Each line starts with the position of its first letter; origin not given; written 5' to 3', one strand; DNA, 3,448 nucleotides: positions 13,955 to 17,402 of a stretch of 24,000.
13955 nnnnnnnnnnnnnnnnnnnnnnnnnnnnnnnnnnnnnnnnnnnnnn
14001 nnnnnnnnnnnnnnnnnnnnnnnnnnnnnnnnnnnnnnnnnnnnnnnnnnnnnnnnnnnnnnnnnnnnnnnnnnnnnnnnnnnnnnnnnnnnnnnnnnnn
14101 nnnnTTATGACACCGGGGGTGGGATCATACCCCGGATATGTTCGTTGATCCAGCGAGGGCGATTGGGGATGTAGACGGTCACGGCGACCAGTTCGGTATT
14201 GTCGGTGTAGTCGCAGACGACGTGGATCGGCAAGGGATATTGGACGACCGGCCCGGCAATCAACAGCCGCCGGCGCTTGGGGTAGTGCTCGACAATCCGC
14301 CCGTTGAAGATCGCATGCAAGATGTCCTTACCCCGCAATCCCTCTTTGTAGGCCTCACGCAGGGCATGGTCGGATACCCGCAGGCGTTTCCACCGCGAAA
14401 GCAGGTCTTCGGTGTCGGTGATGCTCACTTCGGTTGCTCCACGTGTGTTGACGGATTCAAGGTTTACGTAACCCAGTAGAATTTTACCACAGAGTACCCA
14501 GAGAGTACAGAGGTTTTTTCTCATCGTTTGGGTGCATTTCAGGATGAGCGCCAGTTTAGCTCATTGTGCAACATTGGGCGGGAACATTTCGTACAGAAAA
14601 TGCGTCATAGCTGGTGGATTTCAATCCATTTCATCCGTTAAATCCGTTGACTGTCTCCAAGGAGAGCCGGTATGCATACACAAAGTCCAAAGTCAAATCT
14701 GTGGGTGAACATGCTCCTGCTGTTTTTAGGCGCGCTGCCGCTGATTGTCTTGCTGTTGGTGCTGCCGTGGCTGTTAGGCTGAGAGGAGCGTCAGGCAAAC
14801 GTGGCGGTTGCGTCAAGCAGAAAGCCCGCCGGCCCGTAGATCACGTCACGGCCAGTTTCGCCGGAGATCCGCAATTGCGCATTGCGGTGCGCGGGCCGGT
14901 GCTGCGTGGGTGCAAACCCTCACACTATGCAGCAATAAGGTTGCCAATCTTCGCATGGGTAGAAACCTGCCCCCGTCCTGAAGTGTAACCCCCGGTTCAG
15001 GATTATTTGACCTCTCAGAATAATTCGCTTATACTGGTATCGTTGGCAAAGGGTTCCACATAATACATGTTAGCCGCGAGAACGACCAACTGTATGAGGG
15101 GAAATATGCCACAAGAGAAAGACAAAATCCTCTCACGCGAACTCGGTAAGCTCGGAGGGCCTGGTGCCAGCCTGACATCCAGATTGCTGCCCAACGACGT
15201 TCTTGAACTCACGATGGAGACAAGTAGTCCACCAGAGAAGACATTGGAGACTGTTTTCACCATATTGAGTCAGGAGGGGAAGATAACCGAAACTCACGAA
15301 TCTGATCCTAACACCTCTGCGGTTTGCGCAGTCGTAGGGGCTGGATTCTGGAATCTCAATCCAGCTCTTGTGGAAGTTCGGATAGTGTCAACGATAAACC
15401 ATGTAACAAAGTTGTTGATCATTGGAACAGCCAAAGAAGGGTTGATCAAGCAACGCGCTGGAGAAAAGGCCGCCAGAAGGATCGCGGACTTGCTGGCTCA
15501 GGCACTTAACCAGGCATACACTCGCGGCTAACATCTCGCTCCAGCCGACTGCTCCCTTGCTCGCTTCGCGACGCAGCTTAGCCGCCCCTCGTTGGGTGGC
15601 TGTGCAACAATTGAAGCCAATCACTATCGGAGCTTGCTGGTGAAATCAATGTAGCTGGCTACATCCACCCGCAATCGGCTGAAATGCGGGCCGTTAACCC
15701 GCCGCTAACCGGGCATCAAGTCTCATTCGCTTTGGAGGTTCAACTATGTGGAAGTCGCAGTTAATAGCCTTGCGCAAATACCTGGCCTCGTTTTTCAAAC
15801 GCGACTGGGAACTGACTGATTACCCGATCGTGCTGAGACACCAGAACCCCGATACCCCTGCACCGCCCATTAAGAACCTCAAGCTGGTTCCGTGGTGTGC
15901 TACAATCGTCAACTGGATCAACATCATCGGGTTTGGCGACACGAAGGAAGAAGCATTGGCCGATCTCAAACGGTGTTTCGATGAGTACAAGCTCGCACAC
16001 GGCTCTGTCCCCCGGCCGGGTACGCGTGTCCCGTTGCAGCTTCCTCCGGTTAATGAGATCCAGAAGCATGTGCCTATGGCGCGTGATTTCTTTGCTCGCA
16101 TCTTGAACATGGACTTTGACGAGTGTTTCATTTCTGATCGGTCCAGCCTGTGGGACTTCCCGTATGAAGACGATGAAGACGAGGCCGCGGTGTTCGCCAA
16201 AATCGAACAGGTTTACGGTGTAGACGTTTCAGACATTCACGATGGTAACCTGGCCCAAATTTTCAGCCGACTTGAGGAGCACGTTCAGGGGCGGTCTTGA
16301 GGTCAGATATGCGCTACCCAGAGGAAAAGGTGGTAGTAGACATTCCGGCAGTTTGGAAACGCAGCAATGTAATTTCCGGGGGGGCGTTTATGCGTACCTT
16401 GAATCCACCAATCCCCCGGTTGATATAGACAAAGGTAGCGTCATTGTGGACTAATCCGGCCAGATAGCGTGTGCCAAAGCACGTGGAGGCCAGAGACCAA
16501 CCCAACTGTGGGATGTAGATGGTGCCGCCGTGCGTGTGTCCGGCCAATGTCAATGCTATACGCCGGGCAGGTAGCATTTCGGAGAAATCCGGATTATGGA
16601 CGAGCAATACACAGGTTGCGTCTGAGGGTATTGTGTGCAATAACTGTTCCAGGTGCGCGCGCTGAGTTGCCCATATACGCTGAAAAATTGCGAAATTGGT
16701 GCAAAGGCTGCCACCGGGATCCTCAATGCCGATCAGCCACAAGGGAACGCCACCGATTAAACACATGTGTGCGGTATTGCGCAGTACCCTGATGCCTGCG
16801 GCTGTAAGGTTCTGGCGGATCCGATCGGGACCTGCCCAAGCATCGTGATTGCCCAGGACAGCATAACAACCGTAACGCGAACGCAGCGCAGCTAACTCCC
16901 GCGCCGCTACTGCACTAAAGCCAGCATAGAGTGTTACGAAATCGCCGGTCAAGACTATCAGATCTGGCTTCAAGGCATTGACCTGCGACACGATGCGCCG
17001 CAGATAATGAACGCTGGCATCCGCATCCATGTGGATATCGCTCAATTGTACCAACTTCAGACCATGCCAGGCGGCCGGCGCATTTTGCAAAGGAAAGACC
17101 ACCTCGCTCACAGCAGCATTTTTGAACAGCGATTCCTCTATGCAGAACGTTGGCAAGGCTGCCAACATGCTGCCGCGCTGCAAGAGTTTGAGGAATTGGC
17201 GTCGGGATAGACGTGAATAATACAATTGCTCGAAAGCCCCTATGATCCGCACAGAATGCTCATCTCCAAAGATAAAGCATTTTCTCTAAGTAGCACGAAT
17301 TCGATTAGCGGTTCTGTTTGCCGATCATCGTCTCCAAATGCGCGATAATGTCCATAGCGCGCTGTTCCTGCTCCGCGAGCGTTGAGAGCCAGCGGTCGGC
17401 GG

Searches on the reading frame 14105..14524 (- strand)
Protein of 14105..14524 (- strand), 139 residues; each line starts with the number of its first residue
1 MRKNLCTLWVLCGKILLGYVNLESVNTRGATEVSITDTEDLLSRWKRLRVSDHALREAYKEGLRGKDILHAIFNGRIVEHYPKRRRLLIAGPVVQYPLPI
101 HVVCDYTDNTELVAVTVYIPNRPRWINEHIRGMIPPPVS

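Call 10: search_protein_families(library=pfam, proteins=[window:14105-14524:-], max_evalue=0.01)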
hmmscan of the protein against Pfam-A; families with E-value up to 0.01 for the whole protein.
window:14105-14524:- (139 aa): 1 family
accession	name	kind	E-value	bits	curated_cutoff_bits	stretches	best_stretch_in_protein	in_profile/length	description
PF14076.12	DUF4258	-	2.8e-08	34.4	25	1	51-118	2-70/71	Domain of unknown function (DUF4258)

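Call 39: find_homologous_proteins(query=window:14105-14524:-, max_evalue=0.00001)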
Query window:14105-14524:- (139 aa): 133 proteins with E <= 0.00001 among 146 candidates; the best 120 are listed.
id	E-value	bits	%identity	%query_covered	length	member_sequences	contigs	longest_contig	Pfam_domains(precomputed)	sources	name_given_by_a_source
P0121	1.0e-59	218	92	76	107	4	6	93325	PF14076.13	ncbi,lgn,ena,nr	ncbi:MAG TPA: DUF4258 domain-containing protein [Anaerolineae bacterium]|nr:DUF4258 domain-containin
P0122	1.3e-50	189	76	77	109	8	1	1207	PF14076.13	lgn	-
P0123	6.8e-48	180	72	77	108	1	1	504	PF14076.13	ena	-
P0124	6.8e-48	180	78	74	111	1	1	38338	PF14076.13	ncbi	-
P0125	4.1e-46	174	70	77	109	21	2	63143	PF14076.13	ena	-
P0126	2.9e-42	162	69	75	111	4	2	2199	PF14076.13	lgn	-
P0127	4.2e-41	158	68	74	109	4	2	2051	PF14076.13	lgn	-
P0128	3.4e-40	155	71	72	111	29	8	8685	PF14076.13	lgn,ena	-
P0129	8.3e-40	154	66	77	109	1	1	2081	PF14076.13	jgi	jgi:hypothetical protein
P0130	5.0e-39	151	68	75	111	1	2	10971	PF14076.13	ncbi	-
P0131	1.1e-38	150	67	73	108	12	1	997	PF14076.13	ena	-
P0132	2.5e-38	149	67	71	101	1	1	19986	PF14076.13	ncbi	-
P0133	1.4e-37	147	63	75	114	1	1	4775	PF14076.13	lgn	-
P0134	4.5e-37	145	63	73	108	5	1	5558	PF14076.13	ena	-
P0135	4.9e-37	145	63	73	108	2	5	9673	PF14076.13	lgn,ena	-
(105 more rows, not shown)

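Call 40: find_encoding_contigs(protein=P0121, flank=8000, max_places=5)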
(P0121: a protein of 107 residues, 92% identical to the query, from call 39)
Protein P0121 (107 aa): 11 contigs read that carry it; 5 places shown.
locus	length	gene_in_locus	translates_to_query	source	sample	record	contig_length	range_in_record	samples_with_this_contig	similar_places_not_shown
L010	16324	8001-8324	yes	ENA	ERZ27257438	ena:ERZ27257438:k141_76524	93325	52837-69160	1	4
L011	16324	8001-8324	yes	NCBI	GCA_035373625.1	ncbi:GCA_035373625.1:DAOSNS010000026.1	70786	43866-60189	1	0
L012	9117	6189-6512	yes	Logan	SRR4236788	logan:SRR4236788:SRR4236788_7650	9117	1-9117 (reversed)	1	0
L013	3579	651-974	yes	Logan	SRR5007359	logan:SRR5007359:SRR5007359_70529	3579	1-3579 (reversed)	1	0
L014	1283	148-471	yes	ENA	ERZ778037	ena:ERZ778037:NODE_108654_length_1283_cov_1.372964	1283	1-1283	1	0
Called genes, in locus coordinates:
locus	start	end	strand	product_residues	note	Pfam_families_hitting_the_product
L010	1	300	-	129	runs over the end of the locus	PF02823:ATP-synt_DE_N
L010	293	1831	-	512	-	PF02874:ATP-synt_ab_N, PF00006:ATP-synt_ab, PF22919:ATP-synt_VA_C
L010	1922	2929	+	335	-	PF06723:MreB_Mbl, PF00012:HSP70 (weak), PF14450:FtsA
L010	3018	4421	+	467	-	PF25973:BSH_CzcB (weak), PF25954:Beta-barrel_RND_2 (weak), PF26002:Beta-barrel_AprE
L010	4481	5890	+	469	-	PF25990:Beta-barrel_YknX (weak), PF26002:Beta-barrel_AprE (weak), PF25989:YknX_C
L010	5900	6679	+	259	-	PF02463:SMC_N (faint), PF00005:ABC_tran, PF13304:AAA_21 (faint)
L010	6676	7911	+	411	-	PF12704:MacB_PCD, PF02687:FtsX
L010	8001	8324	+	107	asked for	PF14076:DUF4258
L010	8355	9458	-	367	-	PF01408:GFO_IDH_MocA, PF02894:GFO_IDH_MocA_C (weak), PF22725:GFO_IDH_MocA_C3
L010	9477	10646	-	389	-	PF01594:AI-2E_transport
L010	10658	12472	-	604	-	PF00009:GTP_EFTU, PF00071:Ras (weak), PF03144:GTP_EFTU_D2, PF14492:EFG_III (weak), PF00679:EFG_C, PF06421:LepA_C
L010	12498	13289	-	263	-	PF01479:S4, PF01728:FtsJ, PF08241:Methyltransf_11 (faint)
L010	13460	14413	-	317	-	PF01479:S4, PF00849:PseudoU_synth_2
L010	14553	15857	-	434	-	PF07969:Amidohydro_3 (weak), PF01979:Amidohydro_1, PF07969:Amidohydro_3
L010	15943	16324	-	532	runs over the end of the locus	PF01464:SLT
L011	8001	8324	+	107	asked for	PF14076:DUF4258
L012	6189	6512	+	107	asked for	PF14076:DUF4258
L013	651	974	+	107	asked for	PF14076:DUF4258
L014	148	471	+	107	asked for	PF14076:DUF4258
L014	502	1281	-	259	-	?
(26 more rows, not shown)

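Call 63: find_encoding_contigs(protein=P0124, flank=3000, max_places=2)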
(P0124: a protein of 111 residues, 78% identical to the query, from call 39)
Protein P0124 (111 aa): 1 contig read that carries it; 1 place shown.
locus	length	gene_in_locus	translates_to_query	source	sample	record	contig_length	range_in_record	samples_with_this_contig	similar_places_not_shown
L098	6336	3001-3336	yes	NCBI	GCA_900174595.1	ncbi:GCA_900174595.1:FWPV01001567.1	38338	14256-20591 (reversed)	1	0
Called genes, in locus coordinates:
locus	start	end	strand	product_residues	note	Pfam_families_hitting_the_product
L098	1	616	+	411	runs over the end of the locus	PF12704:MacB_PCD, PF02687:FtsX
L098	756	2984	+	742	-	PF01590:GAF, PF13185:GAF_2, PF13492:GAF_3, PF02518:HATPase_c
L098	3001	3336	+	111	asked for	PF14076:DUF4258 (weak)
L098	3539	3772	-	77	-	PF18310:DUF5605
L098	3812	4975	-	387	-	PF16586:DUF5060, PF13204:Apiosidase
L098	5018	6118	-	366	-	PF01408:GFO_IDH_MocA, PF22725:GFO_IDH_MocA_C3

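Call 64: find_encoding_contigs(protein=P0125, flank=3000, max_places=2)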
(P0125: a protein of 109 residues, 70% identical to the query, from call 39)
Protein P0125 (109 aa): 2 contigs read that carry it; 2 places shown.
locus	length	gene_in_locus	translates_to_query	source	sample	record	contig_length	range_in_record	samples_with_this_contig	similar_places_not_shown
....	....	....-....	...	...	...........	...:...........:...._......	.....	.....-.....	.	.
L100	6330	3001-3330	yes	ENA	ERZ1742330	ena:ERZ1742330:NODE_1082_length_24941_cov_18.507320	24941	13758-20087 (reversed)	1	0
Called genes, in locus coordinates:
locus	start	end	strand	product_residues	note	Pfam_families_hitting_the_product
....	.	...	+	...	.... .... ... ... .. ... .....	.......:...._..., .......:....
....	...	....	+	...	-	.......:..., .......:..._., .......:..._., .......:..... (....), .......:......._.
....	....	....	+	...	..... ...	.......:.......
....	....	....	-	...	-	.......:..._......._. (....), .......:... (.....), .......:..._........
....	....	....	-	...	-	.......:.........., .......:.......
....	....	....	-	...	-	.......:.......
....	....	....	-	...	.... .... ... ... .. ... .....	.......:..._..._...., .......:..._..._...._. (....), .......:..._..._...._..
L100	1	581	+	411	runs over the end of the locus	PF12704:MacB_PCD, PF02687:FtsX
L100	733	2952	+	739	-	PF01590:GAF, PF13185:GAF_2, PF13492:GAF_3, PF00512:HisKA (weak), PF02518:HATPase_c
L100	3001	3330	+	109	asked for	PF14076:DUF4258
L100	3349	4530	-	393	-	PF00890:FAD_binding_2 (weak), PF01266:DAO (faint), PF12831:FAD_oxidored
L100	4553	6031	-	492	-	PF16586:DUF5060, PF13204:Apiosidase, PF18310:DUF5605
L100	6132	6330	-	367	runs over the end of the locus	PF01408:GFO_IDH_MocA, PF02894:GFO_IDH_MocA_C (weak), PF22725:GFO_IDH_MocA_C3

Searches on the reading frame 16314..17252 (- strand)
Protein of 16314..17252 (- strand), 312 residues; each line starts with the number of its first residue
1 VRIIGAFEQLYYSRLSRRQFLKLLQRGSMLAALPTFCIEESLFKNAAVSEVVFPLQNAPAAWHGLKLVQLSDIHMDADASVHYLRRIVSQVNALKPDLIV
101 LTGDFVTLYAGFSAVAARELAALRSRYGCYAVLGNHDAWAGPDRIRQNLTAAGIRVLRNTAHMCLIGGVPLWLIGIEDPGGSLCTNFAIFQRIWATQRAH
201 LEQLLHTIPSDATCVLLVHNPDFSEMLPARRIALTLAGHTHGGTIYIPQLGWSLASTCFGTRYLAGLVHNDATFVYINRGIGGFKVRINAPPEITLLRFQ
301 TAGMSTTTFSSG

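Call 10: search_protein_families(library=pfam, proteins=[window:16314-17252:-], max_evalue=0.01)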
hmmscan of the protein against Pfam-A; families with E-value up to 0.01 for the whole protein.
window:16314-17252:- (312 aa): 2 families
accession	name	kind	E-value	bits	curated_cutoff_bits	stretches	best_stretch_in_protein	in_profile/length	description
PF00149.33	Metallophos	-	7.1e-12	46.6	21.5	1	66-242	2-190/191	Calcineurin-like phosphoesterase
PF12850.12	Metallophos_2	-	7e-07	29.8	27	1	66-241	2-117/154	Calcineurin-like phosphoesterase superfamily domain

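Call 79: search_protein_families(library=ncbifam, proteins=[window:16314-17252:-], max_evalue=0.01)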
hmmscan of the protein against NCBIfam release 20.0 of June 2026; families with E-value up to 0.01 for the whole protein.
window:16314-17252:- (312 aa): 4 families
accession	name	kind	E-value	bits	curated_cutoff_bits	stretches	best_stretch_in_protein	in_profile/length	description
NF008460.0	PRK11340.1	equivalog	1.1e-33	116.9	188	1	15-298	3-269/271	phosphodiesterase YaeI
NF033458.1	lipid_A_LpxG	equivalog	1.4e-32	113.4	350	2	47-137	27-118/321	UDP-2,3-diacylglucosamine diphosphatase LpxG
TIGR04123.1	P_estr_lig_assc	hypoth_equivalog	0.00011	21.7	150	1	77-144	46-117/207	ligase-associated DNA damage response endonuclease PdeM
TIGR03729.1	acc_ester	subfamily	0.0032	16.9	148.25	1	66-141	1-76/239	putative phosphoesterase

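Call 80: search_protein_families(library=padloc, proteins=[window:16314-17252:-], max_evalue=0.01)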
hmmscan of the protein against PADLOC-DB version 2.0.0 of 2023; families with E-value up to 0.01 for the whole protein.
window:16314-17252:- (312 aa): 0 families
